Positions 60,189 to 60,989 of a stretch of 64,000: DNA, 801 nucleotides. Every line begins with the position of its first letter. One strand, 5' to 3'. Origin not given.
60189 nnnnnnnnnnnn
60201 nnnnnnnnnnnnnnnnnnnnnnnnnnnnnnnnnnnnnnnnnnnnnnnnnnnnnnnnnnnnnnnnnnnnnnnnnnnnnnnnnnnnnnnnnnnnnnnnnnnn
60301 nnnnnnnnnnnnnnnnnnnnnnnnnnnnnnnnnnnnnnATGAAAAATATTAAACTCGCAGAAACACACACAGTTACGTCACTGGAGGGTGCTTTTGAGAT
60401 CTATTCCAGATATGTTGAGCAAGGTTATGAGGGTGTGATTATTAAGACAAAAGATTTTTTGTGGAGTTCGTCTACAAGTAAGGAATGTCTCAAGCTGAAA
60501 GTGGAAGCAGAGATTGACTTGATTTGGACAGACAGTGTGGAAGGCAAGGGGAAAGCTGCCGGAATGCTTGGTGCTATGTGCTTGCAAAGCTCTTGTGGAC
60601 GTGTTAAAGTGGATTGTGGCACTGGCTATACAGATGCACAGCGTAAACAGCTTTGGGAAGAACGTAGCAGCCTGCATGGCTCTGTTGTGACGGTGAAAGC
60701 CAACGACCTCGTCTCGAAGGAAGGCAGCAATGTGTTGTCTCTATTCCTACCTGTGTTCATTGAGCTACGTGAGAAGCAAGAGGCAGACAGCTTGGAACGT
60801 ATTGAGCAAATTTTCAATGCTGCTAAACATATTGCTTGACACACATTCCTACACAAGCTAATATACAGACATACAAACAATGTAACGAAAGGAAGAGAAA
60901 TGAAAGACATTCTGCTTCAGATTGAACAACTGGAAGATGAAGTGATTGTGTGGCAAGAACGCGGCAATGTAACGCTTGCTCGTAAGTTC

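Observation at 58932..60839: T4-like DNA ligase encoded as two separately translated pieces flanking an HNH-AP2 homing endonuclease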

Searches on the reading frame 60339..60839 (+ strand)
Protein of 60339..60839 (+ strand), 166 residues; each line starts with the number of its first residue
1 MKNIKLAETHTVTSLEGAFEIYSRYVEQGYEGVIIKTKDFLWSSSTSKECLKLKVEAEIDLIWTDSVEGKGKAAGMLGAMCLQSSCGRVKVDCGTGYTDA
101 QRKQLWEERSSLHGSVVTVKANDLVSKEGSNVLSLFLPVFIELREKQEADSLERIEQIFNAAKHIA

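Call 3: search_protein_families(library=pfam, proteins=[window:60339-60839:+], max_evalue=1)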
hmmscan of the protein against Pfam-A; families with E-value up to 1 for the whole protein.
window:60339-60839:+ (166 aa): 2 families
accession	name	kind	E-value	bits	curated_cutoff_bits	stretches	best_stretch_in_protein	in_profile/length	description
PF14743.12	DNA_ligase_OB_2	-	2.5e-09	37.4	28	1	68-127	1-54/66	DNA ligase OB-like domain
PF01068.26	DNA_ligase_A_M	-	2e-05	24.8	26.2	1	3-54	152-204/204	ATP dependent DNA ligase domain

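Call 4: search_protein_families(library=phrogs, proteins=[window:60339-60839:+], max_evalue=0.01)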
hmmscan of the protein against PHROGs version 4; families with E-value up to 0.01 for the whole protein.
window:60339-60839:+ (166 aa): 1 family
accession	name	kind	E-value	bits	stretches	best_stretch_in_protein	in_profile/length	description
phrog_114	-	DNA, RNA and nucleotide metabolism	1.2e-41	144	1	4-163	367-518/634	ATP-dependent DNA ligase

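Call 6: search_solved_structures(query=window:60339-60839:+, max_evalue=1, show_alignments=2)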
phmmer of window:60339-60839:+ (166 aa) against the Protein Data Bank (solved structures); distinct sequences matched with E-value up to 1: 23.
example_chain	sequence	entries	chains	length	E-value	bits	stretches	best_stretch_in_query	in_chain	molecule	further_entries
6dt1_A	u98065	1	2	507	3.9e-17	65.8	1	5-155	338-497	DNA ligase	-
6ras_I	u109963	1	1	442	6.3e-14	55.4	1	13-140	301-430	ATP-dependent DNA ligase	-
6rau_I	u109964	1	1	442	6.3e-14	55.4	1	13-140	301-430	ATP-dependent DNA ligase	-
6rar_I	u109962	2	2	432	7.2e-14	55.2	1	13-140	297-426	ATP-dependent DNA ligase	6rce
9dfa_A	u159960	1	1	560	5.7e-07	32.8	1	3-160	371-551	DNA ligase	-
8u6x_A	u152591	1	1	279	2.8e-06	30.6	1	19-102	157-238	DNA ligase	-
3rr5_A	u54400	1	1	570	3e-06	30.5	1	3-160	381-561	DNA ligase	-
9df9_A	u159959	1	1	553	5.2e-06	29.7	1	3-159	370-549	DNA ligase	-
4d05_A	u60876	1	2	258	7e-06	29.3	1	6-103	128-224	ATP-DEPENDENT DNA LIGASE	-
2cfm_A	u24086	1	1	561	9.7e-06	28.8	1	3-159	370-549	THERMOSTABLE DNA LIGASE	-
3gde_A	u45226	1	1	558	8.5e-05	25.8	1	3-159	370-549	DNA ligase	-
6gdr_A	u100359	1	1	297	0.0002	24.5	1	11-103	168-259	DNA ligase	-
7obn_A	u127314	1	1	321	0.00056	23.1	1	91-123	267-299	DNA ligase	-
4eq5_A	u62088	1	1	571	0.0039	20.4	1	4-102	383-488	DNA ligase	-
1fvi_A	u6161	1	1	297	0.0065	19.6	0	89-147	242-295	CHLORELLA VIRUS DNA LIGASE-ADENYLATE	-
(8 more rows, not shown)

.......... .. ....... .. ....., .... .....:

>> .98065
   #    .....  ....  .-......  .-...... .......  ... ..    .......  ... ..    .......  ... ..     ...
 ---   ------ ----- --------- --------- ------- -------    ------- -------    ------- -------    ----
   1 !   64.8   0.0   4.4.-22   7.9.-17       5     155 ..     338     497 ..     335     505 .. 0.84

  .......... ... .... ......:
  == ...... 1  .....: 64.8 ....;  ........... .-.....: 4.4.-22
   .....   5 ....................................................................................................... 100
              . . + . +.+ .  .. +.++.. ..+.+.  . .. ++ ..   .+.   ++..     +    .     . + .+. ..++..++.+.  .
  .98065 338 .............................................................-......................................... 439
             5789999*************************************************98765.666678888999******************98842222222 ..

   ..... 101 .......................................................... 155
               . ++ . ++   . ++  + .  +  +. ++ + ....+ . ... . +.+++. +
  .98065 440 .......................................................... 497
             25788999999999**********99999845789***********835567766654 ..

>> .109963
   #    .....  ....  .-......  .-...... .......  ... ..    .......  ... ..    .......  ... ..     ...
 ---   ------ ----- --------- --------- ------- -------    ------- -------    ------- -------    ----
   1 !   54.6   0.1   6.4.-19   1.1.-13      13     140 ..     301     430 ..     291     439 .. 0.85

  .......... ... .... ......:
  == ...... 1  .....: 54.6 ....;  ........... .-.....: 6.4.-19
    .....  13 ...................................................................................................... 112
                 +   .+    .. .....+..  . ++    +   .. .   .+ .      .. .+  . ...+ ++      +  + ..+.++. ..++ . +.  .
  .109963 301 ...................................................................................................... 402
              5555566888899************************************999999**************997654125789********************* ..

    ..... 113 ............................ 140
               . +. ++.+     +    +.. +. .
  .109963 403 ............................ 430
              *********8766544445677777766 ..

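Call 64: find_related_loci(query=A2, collection=viral_contigs, flank=3000)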
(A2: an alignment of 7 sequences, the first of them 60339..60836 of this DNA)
Query A2 (166 aa) in viral_contigs; peptide patterns used: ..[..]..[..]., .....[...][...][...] (x = any residue, [..] = any of these).
235 stretches matched a pattern; 1 encode a relative of the query (tblastn E <= 1e-3); 1 distinct loci.
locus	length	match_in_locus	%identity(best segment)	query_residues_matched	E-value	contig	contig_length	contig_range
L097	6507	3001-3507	49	1-164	5e-46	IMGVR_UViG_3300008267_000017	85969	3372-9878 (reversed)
